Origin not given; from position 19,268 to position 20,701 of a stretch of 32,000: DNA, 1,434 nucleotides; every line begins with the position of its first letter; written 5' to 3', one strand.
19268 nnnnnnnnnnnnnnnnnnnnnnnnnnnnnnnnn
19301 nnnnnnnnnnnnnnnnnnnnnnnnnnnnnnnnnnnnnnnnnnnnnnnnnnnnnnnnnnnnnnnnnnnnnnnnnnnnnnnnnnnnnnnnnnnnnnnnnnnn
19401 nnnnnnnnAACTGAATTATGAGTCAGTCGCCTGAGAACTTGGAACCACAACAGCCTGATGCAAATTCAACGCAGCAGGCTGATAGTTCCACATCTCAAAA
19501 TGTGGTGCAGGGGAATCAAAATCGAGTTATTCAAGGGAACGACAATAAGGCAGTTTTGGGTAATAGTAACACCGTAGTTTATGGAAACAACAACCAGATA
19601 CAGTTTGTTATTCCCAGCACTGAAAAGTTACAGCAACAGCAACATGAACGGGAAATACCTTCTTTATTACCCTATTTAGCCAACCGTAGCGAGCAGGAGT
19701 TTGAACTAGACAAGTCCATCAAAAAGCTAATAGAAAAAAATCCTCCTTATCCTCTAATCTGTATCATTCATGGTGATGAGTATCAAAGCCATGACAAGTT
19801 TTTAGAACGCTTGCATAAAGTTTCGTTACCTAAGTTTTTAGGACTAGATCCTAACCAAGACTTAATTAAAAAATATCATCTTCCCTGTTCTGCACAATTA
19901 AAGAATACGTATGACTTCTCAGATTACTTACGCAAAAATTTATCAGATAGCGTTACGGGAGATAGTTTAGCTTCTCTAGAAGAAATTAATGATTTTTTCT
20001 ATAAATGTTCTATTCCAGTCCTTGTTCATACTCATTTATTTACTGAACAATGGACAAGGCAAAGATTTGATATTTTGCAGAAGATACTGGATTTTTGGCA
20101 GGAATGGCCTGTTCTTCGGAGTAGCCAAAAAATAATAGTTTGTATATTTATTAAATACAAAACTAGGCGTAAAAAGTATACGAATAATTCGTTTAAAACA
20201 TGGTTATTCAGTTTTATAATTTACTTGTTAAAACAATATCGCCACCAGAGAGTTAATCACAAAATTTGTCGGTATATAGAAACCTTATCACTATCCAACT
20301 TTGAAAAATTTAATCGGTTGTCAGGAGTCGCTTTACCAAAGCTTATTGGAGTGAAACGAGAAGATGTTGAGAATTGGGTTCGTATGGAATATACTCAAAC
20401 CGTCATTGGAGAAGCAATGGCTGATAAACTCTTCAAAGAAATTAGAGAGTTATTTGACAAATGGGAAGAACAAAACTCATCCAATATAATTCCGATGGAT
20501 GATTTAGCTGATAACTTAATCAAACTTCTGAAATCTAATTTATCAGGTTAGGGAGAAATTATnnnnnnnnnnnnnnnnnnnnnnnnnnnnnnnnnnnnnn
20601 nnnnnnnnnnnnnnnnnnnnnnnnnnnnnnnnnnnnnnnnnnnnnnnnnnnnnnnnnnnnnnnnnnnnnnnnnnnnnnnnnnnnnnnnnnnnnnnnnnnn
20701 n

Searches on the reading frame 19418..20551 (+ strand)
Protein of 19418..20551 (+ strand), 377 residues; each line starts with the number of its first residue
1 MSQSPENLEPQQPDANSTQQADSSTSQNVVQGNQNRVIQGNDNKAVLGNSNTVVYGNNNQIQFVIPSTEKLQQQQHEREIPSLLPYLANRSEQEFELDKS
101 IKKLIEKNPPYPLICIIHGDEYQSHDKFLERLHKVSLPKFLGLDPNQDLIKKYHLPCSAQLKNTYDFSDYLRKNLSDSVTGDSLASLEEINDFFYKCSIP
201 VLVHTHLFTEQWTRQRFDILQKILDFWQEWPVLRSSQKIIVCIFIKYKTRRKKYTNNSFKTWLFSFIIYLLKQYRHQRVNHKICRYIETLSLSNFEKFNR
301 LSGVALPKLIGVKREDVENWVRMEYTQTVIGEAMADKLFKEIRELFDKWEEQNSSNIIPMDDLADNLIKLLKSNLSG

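Call 72: search_protein_families(library=pfam, proteins=[window:19418-20551:+], max_evalue=0.001)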
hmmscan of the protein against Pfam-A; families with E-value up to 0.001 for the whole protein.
window:19418-20551:+ (377 aa): 2 families
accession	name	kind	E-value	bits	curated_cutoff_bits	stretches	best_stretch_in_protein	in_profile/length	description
PF19995.5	iSTAND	-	1.7e-21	77.7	24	1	85-245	1-163/163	inactive STAND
PF21300.2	LbR_Ice_bind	-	5.1e-06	26.9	30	1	23-61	9-46/97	Grass antifreeze beta roll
